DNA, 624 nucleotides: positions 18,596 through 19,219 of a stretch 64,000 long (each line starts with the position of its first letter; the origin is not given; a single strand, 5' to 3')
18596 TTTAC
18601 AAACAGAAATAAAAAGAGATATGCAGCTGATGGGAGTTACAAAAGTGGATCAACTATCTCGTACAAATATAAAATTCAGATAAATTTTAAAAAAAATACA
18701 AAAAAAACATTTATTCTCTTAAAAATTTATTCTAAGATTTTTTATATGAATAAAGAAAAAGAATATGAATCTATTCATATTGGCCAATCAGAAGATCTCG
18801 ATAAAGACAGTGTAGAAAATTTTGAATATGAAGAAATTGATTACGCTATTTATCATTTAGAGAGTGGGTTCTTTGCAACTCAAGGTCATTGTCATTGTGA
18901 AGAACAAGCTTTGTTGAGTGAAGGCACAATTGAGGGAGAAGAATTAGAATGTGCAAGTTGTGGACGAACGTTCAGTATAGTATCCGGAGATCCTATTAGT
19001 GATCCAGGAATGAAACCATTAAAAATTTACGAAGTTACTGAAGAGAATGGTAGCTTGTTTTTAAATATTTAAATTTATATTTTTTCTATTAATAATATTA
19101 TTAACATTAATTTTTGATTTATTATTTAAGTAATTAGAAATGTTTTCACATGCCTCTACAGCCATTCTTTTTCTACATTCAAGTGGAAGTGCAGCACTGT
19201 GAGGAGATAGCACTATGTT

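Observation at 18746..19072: Rieske-fold mini-protein in which both histidine ligands appear replaced by cysteine (CxC...CxxC)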

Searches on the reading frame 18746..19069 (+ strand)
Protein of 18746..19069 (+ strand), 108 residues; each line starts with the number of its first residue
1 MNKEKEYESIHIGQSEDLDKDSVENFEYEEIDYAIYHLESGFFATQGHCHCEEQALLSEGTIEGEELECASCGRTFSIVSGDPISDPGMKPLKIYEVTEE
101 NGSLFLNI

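Call 3: search_protein_families(library=pfam, proteins=[window:18746-19069:+], max_evalue=10)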
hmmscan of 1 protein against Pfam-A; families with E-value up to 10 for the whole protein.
window:18746-19069:+ (108 aa): 6 families
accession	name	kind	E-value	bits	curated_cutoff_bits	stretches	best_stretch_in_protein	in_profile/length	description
PF00355.32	Rieske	-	1.7e-07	31.5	20.3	1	11-96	4-88/88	Rieske [2Fe-2S] domain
PF13806.12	Rieske_2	-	0.011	16.2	27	1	12-104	5-101/104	Rieske-like [2Fe-2S] domain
PF03966.22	Trm112p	-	0.033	14.6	22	1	62-79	21-38/40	Trm112p-like protein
PF21344.3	Zn_ribbon_LysW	-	0.081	13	27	1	51-85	6-40/46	Alpha-aminoadipate carrier protein LysW-like, globular domain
PF23718.1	DUF7160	-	0.11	13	27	1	66-84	6-24/54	Family of unknown function (DUF7160)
PF03604.18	Zn_ribbon_RPAB4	-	0.12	12.5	24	1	69-84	3-18/32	DNA directed RNA polymerase, 7 kDa subunit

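Call 4: search_protein_families(library=ncbifam, proteins=[window:18746-19069:+], max_evalue=10)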
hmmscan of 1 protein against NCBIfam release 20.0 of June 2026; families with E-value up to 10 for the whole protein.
window:18746-19069:+ (108 aa): 7 families
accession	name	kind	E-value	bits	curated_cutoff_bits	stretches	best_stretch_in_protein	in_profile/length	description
NF007422.0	PRK09965.1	equivalog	8.8e-11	41.8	113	1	14-107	8-99/106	bifunctional 3-phenylpropionate/cinnamic acid dioxygenase ferredoxin subunit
NF042948.2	3PPDioc_HcaC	equivalog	1.1e-09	38.4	150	1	9-108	3-102/105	3-phenylpropionate/cinnamic acid dioxygenase ferredoxin subunit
TIGR02378.1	nirD_assim_sml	equivalog_domain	1.8e-09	37.7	74.65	1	11-106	4-103/105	nitrite reductase small subunit NirD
TIGR02377.1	MocE_fam_FeS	subfamily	2.4e-09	37.1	136.15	1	13-107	6-100/101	MocE family 2Fe-2S type ferredoxin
NF041683.1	ant_diox_AndAb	equivalog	2.5e-09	37.3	150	1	11-104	4-96/100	anthranilate 1,2-dioxygenase ferredoxin subunit AndAb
NF041070.1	carrier_LysW_Arch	domain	0.0011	19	75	1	50-82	7-39/57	alpha-aminoadipate/glutamate carrier protein LysW/ArgW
NF052579.1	BetMthstMoxSdmAMthl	equivalog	0.042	12.8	600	1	14-76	23-85/351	4beta-methylsterol monooxygenase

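Call 5: search_solved_structures(query=window:18746-19069:+, max_evalue=10, show_alignments=3)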
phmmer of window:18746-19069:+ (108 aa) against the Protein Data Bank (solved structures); distinct sequences matched with E-value up to 10: 15.
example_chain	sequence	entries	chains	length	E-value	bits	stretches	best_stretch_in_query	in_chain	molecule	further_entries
1vck_A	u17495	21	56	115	1e-09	41.8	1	33-105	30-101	ferredoxin component of carbazole | Ferredoxin CarAc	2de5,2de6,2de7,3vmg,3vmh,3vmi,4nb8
2e4p_A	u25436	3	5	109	1.6e-07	34.8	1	31-102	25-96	Biphenyl dioxygenase ferredoxin subunit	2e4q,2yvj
2qpz_A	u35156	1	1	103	2.7e-06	30.9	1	23-105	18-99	Naphthalene 1,2-dioxygenase system ferredoxin subunit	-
2i7f_A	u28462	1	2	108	4.8e-06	30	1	26-104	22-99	Ferredoxin component of dioxygenase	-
1fqt_A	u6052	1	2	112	1.5e-05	28.4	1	30-104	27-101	RIESKE-TYPE FERREDOXIN OF BIPHENYL DIOXYGENASE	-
5bok_A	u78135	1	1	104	2.5e-05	27.7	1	32-106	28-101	Ferredoxin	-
3dqy_A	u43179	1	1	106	7.3e-05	26.2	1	16-103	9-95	Toluene 1,2-dioxygenase system ferredoxin subunit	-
4emj_B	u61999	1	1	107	7.4e-05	26.2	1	16-103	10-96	Toluene 1,2-dioxygenase system ferredoxin subunit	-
4p1c_H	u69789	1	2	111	0.12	15.9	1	17-97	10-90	Toluene-4-monooxygenase system ferredoxin subunit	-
4p1b_H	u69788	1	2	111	0.16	15.5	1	20-97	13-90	Toluene-4-monooxygenase system ferredoxin subunit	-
1vm9_A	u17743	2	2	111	0.16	15.4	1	22-97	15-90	Toluene-4-monooxygenase system protein C | Toluene-4-monooxygenase system ferredoxin subunit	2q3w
1sjg_A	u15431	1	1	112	0.34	14.4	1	22-85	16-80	Toluene-4-monooxygenase system protein C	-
3gce_A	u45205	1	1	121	0.9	13.1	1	42-101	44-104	Ferredoxin component of carbazole 1,9a-dioxygenase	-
2emj_A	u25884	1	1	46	1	12.9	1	60-80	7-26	Zinc finger protein 28 homolog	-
7y3l_A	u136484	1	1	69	1.8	12.1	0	67-84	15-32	Sal-like protein 3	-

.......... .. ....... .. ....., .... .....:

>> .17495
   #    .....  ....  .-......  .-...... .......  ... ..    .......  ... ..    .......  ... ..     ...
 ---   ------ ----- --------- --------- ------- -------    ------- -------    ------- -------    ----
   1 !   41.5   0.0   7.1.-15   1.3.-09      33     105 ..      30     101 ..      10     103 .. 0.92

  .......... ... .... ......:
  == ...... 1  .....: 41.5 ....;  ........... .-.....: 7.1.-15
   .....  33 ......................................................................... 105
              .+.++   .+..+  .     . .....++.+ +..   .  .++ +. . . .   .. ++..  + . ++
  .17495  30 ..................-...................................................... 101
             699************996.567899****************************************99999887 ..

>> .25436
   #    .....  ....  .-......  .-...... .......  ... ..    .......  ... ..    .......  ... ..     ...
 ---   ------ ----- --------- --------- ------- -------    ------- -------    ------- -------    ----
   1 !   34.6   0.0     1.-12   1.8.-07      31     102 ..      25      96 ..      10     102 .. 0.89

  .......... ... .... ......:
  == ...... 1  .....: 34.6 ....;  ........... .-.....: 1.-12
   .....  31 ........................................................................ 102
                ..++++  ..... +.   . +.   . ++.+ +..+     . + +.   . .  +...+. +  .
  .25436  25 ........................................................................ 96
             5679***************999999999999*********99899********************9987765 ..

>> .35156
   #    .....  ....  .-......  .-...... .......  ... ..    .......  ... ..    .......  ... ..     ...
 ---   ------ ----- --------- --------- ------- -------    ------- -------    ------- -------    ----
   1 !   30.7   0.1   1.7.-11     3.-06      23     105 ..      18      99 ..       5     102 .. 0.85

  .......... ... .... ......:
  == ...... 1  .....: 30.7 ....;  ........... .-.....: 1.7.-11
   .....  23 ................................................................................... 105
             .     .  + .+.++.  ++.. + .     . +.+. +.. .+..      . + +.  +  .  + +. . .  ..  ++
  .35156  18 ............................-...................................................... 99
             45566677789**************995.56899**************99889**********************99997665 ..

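Call 6: find_homologous_proteins(query=window:18746-19069:+, max_evalue=0.001)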
Query window:18746-19069:+ (108 aa): 612 proteins with E <= 0.001 among 612 candidates; the best 120 are listed.
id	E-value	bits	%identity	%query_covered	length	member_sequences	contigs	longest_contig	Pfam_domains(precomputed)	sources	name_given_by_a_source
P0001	4.6e-66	238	100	100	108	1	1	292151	PF00355.33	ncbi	-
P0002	1.8e-54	200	86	95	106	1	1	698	PF00355.33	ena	-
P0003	3.1e-51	190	81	100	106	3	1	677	PF00355.33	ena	-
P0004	4.9e-51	189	85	96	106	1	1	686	PF00355.33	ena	-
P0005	2.5e-50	187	81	100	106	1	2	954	PF00355.33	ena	-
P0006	2.6e-50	187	80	100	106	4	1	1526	PF00355.33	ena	-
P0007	2.8e-50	187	82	96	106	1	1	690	PF00355.33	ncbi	-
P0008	4.1e-50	186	82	96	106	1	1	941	PF00355.33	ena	-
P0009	4.5e-50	186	79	100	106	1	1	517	PF00355.33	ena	-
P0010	1.5e-49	185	80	100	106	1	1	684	PF00355.33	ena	-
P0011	2.1e-49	184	80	100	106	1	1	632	PF00355.33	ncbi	-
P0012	2.6e-49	184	80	100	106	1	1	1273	PF00355.33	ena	-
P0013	2.7e-49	184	80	100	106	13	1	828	PF00355.33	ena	-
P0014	5.4e-49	183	80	100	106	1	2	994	PF00355.33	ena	-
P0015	1.2e-48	182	78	100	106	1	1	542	PF00355.33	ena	-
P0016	1.9e-48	181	78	100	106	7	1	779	PF00355.33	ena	-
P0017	2.6e-48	181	79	96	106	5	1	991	PF00355.33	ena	-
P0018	2.8e-48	180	79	100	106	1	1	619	PF00355.33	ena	-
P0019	2.8e-48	180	79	100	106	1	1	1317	PF00355.33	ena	-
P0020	2.8e-48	180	78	100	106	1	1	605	PF00355.33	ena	-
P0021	2.9e-48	180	79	96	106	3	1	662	PF00355.33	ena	-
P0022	2.9e-48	180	74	100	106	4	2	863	PF00355.33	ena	-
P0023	3.5e-48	180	76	100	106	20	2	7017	PF00355.33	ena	-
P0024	5.0e-48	180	77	100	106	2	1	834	PF00355.33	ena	-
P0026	8.4e-48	179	78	100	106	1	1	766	PF00355.33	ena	-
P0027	8.8e-48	179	78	94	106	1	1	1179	PF00355.33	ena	-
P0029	1.2e-47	178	77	95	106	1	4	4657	PF00355.33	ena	-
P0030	1.3e-47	178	77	100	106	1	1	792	PF00355.33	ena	-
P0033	2.1e-47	178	74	100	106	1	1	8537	PF00355.33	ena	-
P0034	2.6e-47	177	77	100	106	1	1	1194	PF00355.33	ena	-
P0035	3.0e-47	177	75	100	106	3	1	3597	PF00355.33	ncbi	-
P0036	3.1e-47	177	74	96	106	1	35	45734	PF00355.33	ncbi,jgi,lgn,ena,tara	tara:strand:+ start:12668 stop:12988 length:321 start_codon:yes stop_codon:yes gene_type:complete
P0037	4.9e-47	176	76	95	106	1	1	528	PF00355.33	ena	-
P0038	6.7e-47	176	77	100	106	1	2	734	PF00355.33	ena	-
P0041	9.6e-47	175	74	96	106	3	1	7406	PF00355.33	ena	-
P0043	1.1e-46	175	77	96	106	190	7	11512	PF00355.33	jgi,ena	jgi:nitrite reductase/ring-hydroxylating ferredoxin subunit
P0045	1.3e-46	175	77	96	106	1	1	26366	-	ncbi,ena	-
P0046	1.4e-46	175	77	95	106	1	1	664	PF00355.33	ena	-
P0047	1.4e-46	175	77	96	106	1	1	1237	PF00355.33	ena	-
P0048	1.7e-46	175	78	96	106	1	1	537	PF00355.33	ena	-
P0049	2.3e-46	174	76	96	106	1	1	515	PF00355.33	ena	-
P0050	2.5e-46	174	72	97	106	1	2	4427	PF00355.33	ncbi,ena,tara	tara:strand:+ start:140 stop:460 length:321 start_codon:yes stop_codon:yes gene_type:complete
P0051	2.8e-46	174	76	96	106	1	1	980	PF00355.33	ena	-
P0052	2.9e-46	174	74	96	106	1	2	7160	PF00355.33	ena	-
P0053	2.9e-46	174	78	96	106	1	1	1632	PF00355.33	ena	-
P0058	6.6e-46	173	77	100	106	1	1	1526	PF00355.33,PF13806.13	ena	-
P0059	8.2e-46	172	74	96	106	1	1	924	PF00355.33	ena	-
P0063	1.1e-45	172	75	95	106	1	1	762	PF00355.33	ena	-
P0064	1.1e-45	172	74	96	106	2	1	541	PF00355.33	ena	-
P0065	1.3e-45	172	76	92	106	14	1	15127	PF00355.33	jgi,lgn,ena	-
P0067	1.4e-45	172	74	97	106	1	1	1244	PF00355.33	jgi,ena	-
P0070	1.6e-45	172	74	100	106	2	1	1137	PF00355.33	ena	-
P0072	1.9e-45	171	75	96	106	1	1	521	PF00355.33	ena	-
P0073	2.0e-45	171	72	95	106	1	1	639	PF00355.33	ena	-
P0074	2.0e-45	171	75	95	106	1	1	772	PF00355.33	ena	-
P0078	2.4e-45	171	73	96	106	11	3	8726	PF00355.33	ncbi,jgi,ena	-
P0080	2.9e-45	171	77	96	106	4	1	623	PF00355.33,PF13806.13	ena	-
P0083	4.5e-45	170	74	95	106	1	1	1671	PF00355.33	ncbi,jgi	-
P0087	5.2e-45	170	74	95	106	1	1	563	PF00355.33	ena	-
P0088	5.4e-45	170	73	96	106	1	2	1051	PF00355.33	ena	-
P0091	5.7e-45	170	75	96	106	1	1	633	PF00355.33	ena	-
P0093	6.4e-45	170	74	96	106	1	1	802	PF00355.33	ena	-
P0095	6.8e-45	170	73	96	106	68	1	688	PF00355.33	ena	-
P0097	7.7e-45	169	71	96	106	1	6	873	PF00355.33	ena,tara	tara:strand:+ start:392 stop:712 length:321 start_codon:yes stop_codon:yes gene_type:complete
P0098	7.8e-45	169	74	94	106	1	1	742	PF00355.33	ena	-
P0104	1.2e-44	169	69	100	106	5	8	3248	PF00355.33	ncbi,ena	-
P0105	1.3e-44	169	73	96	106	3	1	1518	PF00355.33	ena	-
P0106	1.3e-44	169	74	96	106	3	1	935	PF00355.33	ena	-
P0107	1.4e-44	169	75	96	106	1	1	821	PF00355.33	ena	-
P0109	1.4e-44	169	74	96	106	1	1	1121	PF00355.33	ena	-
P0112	1.5e-44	168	69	100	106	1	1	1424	PF00355.33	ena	-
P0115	2.0e-44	168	71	100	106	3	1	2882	PF00355.33,PF13806.13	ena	-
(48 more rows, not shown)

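Call 14: predict_structure(alignment_id=A1)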
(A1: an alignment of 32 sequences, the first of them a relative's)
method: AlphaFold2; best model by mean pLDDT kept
length: 108 residues; sequences in the alignment: 32
mean_pLDDT: 92.0   pTM: 0.81
mean pLDDT of the five models: 92.0, 91.7, 89.6, 87.5, 86.2
residues with pLDDT >= 90: 97; 70-90: 5; 50-70: 3; < 50: 3
segments of 3 or more residues with pLDDT < 50: 1-3
pLDDT, mean of each block of 10 residues (from residue 1): 64 92 93 95 96 95 95 97 94 96 94
secondary structure, 60 per line:
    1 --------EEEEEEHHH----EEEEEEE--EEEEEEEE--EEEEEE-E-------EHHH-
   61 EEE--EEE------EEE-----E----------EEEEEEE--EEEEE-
elements in order: E9-14 E22-28 E31-38 E41-46 E61-63 E66-68 E75-77 E94-100 E103-107

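Call 15: search_protein_representatives(alignment_id=A1)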
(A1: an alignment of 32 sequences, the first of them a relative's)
Query: 32 sequences, 106 profile positions. Proteins with E-value up to 0.001 (for the whole library): 456; up to 1e-10: 32; up to 1e-30: 4. The best 150 are listed.
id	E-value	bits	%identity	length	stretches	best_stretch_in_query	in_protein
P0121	2.5e-43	162.7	-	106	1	1-106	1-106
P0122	3.1e-41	156.0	-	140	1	3-106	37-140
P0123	8.2e-34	132.1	-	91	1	34-106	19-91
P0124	1.2e-32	128.4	-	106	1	1-106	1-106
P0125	9.5e-29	115.8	-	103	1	1-77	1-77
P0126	1.0e-26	109.3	-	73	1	1-74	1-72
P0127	1.9e-26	108.4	-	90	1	1-63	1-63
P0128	4.9e-26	107.1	-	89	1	1-64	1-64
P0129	8.8e-24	99.9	-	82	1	1-56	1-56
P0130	1.9e-22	95.5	-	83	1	1-63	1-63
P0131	3.2e-22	94.8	-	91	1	1-57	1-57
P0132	4.0e-22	94.5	-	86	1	1-67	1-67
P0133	1.3e-21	92.9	-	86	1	1-67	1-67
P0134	2.5e-21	92.0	-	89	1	43-106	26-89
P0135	3.2e-21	91.6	-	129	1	1-68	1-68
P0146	2.3e-14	69.5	-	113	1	8-105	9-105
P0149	4.1e-13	65.6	-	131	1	1-104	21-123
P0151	1.2e-11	60.8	-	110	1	9-105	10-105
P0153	1.3e-10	57.5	-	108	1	4-104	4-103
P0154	1.8e-10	57.1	-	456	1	8-105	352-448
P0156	3.3e-10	56.2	-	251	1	8-105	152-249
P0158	5.7e-10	55.5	-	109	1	9-104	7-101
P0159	6.5e-10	55.3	-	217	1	6-106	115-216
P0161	9.5e-10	54.7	-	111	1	10-106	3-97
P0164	2.0e-09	53.7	-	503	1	8-106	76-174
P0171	4.6e-09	52.5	-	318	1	10-105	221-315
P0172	4.7e-09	52.5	-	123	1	8-105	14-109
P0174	6.4e-09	52.1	-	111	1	8-105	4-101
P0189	3.2e-08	49.8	-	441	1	7-105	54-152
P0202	8.9e-08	48.4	-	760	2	16-106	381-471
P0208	1.1e-07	48.1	-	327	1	16-106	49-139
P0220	3.0e-07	46.7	-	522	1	10-106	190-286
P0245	9.8e-07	45.0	-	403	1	10-106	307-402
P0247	1.0e-06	45.0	-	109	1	9-94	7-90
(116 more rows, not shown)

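Call 18: fold_search(model_id=the predicted structure, library=pdb)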
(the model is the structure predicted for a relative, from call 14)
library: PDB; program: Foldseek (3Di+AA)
matches with E <= 10: 491; with E <= 0.001: 105
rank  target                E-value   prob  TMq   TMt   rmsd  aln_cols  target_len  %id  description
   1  2de5_D                1.1e-08  1.00  0.85  0.87   1.6       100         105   27  Crystal structure of the electron transfer complex between oxygenase and ferredoxin in carbazole 1,9a-dioxygenase (released 2006-12-05)
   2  4nb8_E                1.2e-08  1.00  0.85  0.83   1.6       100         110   27  Oxygenase with Ile262 replaced by Leu and ferredoxin complex of carbazole 1,9a-dioxygenase (released 2014-03-26)
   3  4nbc_F                1.4e-08  1.00  0.85  0.89   1.7       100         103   27  Oxygenase with Phe275 replaced by Trp and ferredoxin complex of carbazole 1,9a-dioxygenase (form1) (released 2014-03-26)
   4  2de5_E                1.6e-08  1.00  0.85  0.87   1.6       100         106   27  Crystal structure of the electron transfer complex between oxygenase and ferredoxin in carbazole 1,9a-dioxygenase (released 2006-12-05)
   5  4nbe_E                1.9e-08  1.00  0.85  0.83   1.6       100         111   27  Fluorene-bound oxygenase with Phe275 replaced by Trp and ferredoxin complex of carbazole 1,9a-dioxygenase (form2) (released 2014-03-26)
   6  4nbb_E                2.0e-08  1.00  0.85  0.81   1.6       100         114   27  Carbazole- and oxygen-bound oxygenase with Ile262 replaced by Val and ferredoxin complex of carbazole 1,9a-dioxygenase (released 2014-03-26)
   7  2qpz                  2.2e-08  1.00  0.87  0.91   1.6       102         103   25  Naphthalene 1,2-dioxygenase Rieske ferredoxin (released 2008-09-02)
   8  7buh                  2.2e-08  1.00  0.85  0.81   1.7       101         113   27  Reduced ferredoxin of carbazole 1,9a-dioxygenase (released 2021-04-07)
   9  4nb9_E                2.5e-08  1.00  0.85  0.82   1.6       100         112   27  Oxygenase with Ile262 replaced by Val and ferredoxin complex of carbazole 1,9a-dioxygenase (released 2014-03-26)
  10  6llh_F                2.9e-08  1.00  0.85  0.87   1.6       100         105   27  Biphenyl-2,3-diol-soaked resting complex of Oxy and Fd in carbazole 1,9a-dioxygenase (released 2021-01-27)
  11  5bok                  3.6e-08  1.00  0.85  0.90   1.6       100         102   24  Ferredoxin component of 3-nitrotoluene dioxygenase from Diaphorobacter sp. strain DS2 (released 2016-07-27)
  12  2de7_E                3.8e-08  1.00  0.85  0.86   1.6       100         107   27  The substrate-bound complex between oxygenase and ferredoxin in carbazole 1,9a-dioxygenase (released 2006-12-05)
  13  1vck                  5.5e-08  1.00  0.84  0.87   1.7       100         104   27  Crystal structure of ferredoxin component of carbazole 1,9a-dioxygenase of Pseudomonas resinovorans strain CA10 (released 2005-03-01)
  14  7bui_E                7.5e-08  1.00  0.85  0.85   1.6       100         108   27  Complex of reduced oxygenase and oxidized ferredoxin in carbazole 1,9a- dioxygenase (released 2021-04-07)
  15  1fqt_A                4.7e-07  1.00  0.85  0.85   1.6       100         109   24  CRYSTAL STRUCTURE OF THE RIESKE-TYPE FERREDOXIN ASSOCIATED WITH BIPHENYL DIOXYGENASE (released 2001-01-03)
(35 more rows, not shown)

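Call 20: find_related_loci(query=A1, collection=genome_contigs, flank=10000)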
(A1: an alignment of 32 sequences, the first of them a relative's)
Query A1 (108 aa) in genome_contigs; peptide patterns used: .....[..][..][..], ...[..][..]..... (x = any residue, [..] = any of these).
143 stretches matched a pattern; 90 encode a relative of the query (tblastn E <= 1e-3); the best 80 are kept; 80 distinct loci.
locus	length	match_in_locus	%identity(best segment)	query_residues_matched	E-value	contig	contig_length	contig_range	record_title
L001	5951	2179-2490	79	5-108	7e-51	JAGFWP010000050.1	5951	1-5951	MAG: Pelagibacteraceae bacterium isolate V_ETNP_2014_S06_SV63_150m_MAG_01 V_ETNP_2014_S06_SV63_150m_MAG_01--50, whole ge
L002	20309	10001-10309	77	6-108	1e-49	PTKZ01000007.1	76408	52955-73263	MAG: Alphaproteobacteria bacterium MarineAlpha5_Bin5 CFH15_7, whole genome shotgun sequence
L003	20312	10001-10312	74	5-108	7e-48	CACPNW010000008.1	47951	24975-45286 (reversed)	MAG: uncultured Alphaproteobacteria bacterium isolate AG-447-I04 genome assembly, contig: AG-447-I04_NODE_8, whole genom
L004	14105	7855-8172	69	1-108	5e-47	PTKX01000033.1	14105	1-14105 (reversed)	MAG: Alphaproteobacteria bacterium MarineAlpha5_Bin7 CFH17_33, whole genome shotgun sequence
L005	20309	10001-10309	70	6-108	4e-46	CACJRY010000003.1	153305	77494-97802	MAG: uncultured Alphaproteobacteria bacterium isolate AG-447-O15 genome assembly, contig: AG-447-O15_NODE_3, whole genom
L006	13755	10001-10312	68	5-108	5e-46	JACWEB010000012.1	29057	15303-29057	Pelagibacterales bacterium SAG-MED31 SAR11-SAG-MED31-C12, whole genome shotgun sequence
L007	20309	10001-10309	67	6-108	4e-45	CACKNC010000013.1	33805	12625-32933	MAG: uncultured Alphaproteobacteria bacterium isolate AG-457-A08 genome assembly, contig: AG-457-A08_NODE_13, whole geno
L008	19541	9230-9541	66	5-108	6e-45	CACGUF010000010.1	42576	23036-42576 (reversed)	uncultured Alphaproteobacteria bacterium isolate AG-426-C22 genome assembly, contig: AG-426-C22_NODE_10, whole genome sh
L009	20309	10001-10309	68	6-108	2e-44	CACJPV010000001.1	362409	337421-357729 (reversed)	MAG: uncultured Alphaproteobacteria bacterium isolate AG-447-L18 genome assembly, contig: AG-447-L18_NODE_1, whole genom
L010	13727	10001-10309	67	6-108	3e-44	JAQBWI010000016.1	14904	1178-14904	MAG: Proteobacteria bacterium isolate casp150-mb.224 NODE_10337_length_14904_cov_0.069774, whole genome shotgun sequence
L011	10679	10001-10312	68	5-108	9e-44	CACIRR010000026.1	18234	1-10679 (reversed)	uncultured Alphaproteobacteria bacterium isolate AG-439-A19 genome assembly, contig: AG-439-A19_NODE_26, whole genome sh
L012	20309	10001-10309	67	6-108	8e-44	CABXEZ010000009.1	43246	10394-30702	MAG: uncultured Alphaproteobacteria bacterium isolate AG-313-N13 genome assembly, contig: AG-313-N13_NODE_9, whole genom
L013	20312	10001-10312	68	5-108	1e-43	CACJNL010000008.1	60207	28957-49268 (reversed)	uncultured Alphaproteobacteria bacterium isolate AG-447-J18 genome assembly, contig: AG-447-J18_NODE_8, whole genome sho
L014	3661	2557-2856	68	6-105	4e-43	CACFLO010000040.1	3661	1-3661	uncultured Alphaproteobacteria bacterium isolate AG-414-A22 genome assembly, contig: AG-414-A22_NODE_40, whole genome sh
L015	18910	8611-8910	67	6-105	8e-43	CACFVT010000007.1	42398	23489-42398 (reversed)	uncultured Alphaproteobacteria bacterium isolate AG-414-M20 genome assembly, contig: AG-414-M20_NODE_7, whole genome sho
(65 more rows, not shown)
